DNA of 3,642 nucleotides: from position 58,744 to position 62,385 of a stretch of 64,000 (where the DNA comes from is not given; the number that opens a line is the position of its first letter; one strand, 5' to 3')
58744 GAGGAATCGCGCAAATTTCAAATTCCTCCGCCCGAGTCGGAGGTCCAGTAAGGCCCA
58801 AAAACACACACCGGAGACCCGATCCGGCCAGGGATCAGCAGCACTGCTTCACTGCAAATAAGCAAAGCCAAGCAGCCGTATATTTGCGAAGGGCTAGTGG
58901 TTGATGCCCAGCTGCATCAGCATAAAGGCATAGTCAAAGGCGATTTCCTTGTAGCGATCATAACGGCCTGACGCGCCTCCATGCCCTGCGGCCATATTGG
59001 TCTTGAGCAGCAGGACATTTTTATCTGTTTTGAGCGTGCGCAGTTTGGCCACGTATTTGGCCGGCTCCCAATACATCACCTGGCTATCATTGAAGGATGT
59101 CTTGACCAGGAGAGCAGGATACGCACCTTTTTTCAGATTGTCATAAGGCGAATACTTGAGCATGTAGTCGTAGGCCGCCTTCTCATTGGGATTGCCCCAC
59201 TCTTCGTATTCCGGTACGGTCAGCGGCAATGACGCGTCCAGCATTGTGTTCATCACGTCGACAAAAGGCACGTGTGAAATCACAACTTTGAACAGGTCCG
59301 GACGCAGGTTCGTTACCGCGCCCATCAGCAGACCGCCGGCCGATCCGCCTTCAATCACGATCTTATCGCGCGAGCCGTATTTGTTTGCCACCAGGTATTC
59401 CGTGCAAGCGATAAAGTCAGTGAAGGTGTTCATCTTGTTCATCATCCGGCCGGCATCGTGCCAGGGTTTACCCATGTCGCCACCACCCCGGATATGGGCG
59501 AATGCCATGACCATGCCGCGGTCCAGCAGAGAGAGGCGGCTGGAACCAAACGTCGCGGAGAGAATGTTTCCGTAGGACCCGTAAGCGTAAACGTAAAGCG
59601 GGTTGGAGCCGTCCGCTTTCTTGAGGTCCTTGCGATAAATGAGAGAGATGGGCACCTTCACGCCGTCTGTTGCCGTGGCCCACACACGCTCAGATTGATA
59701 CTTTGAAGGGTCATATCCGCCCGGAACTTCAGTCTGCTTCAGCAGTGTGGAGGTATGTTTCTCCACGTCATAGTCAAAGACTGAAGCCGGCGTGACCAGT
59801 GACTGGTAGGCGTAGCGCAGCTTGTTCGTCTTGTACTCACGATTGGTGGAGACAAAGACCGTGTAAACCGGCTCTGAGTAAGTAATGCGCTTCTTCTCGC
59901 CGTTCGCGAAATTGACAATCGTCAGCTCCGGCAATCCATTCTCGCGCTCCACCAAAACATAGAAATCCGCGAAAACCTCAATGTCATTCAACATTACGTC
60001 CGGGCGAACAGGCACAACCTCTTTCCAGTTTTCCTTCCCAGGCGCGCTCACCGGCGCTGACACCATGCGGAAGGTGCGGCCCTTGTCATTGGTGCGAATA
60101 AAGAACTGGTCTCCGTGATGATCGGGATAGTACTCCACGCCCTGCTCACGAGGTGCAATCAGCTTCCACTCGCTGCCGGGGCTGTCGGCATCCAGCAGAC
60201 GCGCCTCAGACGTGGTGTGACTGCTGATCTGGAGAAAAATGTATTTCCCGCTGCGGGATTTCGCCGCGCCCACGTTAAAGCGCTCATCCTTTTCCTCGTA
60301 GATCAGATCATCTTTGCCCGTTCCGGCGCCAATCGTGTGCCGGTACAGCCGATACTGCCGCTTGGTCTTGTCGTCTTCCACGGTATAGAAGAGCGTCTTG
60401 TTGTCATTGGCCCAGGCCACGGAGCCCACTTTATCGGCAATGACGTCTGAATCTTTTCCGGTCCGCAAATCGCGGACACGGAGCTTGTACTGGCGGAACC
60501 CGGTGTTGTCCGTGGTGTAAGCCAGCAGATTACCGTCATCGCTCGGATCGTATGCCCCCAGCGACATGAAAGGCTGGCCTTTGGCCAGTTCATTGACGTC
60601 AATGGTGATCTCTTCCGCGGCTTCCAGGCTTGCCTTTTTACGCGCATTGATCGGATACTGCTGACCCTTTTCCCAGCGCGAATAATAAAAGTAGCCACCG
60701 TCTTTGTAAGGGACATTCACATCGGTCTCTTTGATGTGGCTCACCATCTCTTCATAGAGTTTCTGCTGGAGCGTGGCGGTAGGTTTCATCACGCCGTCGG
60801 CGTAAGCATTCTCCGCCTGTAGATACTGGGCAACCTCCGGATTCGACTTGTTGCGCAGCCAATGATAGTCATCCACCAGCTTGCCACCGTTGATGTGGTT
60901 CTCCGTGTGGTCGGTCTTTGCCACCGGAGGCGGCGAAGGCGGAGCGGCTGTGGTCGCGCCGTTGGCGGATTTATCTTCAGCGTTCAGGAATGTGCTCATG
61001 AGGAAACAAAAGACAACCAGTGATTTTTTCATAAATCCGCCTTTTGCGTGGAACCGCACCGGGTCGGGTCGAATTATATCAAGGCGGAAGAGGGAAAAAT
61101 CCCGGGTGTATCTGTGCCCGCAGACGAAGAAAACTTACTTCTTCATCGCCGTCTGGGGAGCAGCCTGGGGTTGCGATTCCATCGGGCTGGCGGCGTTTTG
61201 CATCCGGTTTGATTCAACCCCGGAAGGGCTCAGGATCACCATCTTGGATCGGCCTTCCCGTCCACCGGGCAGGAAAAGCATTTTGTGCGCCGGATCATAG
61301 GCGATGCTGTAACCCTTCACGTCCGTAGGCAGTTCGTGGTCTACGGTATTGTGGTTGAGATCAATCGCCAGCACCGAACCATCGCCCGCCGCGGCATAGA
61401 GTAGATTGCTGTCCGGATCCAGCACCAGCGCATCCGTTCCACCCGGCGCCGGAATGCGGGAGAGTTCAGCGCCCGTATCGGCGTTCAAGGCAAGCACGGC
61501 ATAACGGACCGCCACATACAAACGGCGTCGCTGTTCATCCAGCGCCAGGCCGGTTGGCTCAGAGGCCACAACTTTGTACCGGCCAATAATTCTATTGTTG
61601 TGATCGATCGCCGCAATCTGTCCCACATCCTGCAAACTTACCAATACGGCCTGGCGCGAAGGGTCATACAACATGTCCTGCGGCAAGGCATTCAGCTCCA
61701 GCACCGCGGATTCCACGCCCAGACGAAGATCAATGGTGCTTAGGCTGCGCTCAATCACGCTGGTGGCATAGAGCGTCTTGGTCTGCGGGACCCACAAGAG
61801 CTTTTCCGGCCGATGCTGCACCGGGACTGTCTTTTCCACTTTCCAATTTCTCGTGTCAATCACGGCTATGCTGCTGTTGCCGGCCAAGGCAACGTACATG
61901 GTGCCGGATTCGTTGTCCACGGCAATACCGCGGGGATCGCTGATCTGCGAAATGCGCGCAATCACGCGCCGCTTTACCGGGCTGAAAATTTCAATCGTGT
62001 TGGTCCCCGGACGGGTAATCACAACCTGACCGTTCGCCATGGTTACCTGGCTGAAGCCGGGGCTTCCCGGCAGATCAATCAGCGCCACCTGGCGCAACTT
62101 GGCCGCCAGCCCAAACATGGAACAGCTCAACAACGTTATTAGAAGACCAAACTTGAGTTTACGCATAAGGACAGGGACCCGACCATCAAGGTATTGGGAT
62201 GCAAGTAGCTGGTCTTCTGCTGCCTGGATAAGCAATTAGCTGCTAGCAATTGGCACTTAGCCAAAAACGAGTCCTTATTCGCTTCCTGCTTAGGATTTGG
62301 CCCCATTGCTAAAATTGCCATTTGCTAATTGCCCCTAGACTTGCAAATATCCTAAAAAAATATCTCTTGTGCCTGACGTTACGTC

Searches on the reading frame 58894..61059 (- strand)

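Call 64: search_protein_families(library=pfam, proteins=[window:58894-61059:-], max_evalue=0.00001)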
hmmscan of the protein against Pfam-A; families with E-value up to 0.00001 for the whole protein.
window:58894-61059:- (721 aa): 2 families
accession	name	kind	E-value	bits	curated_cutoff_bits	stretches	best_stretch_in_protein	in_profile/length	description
PF02897.21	Peptidase_S9_N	-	1e-110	370.8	24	1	44-442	1-413/414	Prolyl oligopeptidase, N-terminal beta-propeller domain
PF00326.27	Peptidase_S9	-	1.6e-66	224.3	22.6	1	507-718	5-211/213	Prolyl oligopeptidase family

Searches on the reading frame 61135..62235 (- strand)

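Call 64: search_protein_families(library=pfam, proteins=[window:61135-62235:-], max_evalue=0.00001)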
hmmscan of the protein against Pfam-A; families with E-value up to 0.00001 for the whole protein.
window:61135-62235:- (366 aa): 2 families
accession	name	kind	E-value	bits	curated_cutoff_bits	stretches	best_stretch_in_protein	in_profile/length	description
PF08450.18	SGL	-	2.3e-08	34.4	26.3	0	88-160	172-245/246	SMP-30/Gluconolactonase/LRE-like region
PF25174.1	Beta-prop_THOC3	-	4.4e-06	26.3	305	0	68-159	58-148/272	THOC3 beta-propeller domain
